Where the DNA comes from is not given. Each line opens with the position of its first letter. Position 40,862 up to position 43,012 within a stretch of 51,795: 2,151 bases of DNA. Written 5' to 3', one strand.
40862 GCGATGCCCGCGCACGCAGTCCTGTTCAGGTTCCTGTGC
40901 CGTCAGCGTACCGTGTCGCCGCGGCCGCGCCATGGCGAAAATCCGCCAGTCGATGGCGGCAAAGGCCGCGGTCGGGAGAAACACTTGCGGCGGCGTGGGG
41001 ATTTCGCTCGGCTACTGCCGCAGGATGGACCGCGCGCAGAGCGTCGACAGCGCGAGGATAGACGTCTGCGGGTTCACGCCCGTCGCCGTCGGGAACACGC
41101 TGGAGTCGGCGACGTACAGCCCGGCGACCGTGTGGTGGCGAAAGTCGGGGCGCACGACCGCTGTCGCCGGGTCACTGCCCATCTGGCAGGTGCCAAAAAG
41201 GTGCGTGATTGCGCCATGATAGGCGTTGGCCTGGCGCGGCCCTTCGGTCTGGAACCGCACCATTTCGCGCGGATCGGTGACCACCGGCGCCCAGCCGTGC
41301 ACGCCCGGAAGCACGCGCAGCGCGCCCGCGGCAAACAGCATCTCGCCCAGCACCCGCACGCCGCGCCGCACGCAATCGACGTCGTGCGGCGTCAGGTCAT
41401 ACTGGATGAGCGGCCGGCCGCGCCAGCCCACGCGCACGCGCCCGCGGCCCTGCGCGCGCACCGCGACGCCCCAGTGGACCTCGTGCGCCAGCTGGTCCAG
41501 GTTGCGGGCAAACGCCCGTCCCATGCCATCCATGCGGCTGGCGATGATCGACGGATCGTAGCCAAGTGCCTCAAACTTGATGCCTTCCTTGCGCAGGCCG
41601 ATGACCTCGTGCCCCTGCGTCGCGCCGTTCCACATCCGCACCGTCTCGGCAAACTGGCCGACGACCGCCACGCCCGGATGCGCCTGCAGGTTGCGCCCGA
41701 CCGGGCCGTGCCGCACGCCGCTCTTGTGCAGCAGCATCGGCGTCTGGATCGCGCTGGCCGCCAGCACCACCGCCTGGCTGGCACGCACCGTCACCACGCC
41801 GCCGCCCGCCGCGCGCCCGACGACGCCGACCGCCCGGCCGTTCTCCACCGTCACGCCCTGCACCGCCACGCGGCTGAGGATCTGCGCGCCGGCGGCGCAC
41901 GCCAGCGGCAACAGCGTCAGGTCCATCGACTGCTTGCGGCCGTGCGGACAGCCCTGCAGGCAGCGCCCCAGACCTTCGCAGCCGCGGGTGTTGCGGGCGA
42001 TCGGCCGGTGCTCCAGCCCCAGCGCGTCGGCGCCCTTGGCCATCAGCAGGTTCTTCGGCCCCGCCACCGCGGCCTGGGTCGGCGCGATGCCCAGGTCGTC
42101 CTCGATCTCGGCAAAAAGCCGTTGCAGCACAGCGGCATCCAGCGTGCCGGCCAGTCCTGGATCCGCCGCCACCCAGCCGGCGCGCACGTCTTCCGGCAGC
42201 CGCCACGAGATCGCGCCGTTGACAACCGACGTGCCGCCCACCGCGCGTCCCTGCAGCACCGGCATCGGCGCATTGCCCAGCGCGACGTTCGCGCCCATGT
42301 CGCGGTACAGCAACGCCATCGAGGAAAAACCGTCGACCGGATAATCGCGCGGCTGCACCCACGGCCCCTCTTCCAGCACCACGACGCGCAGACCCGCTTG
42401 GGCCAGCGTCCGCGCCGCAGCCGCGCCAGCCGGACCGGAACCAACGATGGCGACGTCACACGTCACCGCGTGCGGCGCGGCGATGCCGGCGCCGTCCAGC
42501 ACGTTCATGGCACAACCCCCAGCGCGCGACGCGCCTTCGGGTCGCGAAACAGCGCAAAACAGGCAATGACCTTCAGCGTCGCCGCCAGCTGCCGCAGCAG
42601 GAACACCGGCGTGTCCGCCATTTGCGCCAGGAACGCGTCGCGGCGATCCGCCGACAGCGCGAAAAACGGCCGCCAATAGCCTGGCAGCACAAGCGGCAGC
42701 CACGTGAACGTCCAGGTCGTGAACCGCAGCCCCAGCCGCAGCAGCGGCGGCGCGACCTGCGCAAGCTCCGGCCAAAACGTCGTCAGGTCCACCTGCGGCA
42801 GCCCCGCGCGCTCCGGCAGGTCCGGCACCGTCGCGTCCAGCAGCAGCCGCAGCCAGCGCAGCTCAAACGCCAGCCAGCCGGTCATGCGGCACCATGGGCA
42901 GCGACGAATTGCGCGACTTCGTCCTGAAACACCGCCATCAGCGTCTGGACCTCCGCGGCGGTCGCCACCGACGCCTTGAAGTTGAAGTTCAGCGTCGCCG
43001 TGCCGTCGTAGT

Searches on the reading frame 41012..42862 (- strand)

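Call 29: search_protein_families(library=pfam, proteins=[window:41012-42862:-], max_evalue=0.0001)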
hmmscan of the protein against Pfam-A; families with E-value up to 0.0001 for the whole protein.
window:41012-42862:- (616 aa): 9 families
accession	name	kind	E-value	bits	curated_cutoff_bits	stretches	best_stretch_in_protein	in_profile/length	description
PF00732.25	GMC_oxred_N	-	2.8e-42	145.4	23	1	183-396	2-217/218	GMC oxidoreductase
PF05199.19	GMC_oxred_C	-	2.3e-24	86.9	24.6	1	482-605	16-138/139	GMC oxidoreductase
PF00890.30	FAD_binding_2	-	2.8e-10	40.4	20.4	1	136-167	1-32/414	FAD binding domain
PF12831.13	FAD_oxidored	-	1.2e-07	31.8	27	1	136-169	1-34/416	FAD dependent oxidoreductase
PF07992.20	Pyr_redox_2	-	5.2e-07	29.8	26.1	1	136-166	2-33/291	Pyridine nucleotide-disulphide oxidoreductase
PF01494.25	FAD_binding_3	-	1.4e-06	28.3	22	1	135-165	2-32/349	FAD binding domain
PF01266.30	DAO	-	2.9e-06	27.5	27.9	1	136-168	1-33/353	FAD dependent oxidoreductase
PF13450.12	NAD_binding_8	-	8.4e-06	26.4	21.9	1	139-167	1-29/68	NAD(P)-binding Rossmann-like domain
PF01946.23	Thi4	-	1.5e-05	24.8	26.2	1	133-165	16-49/235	Thi4 family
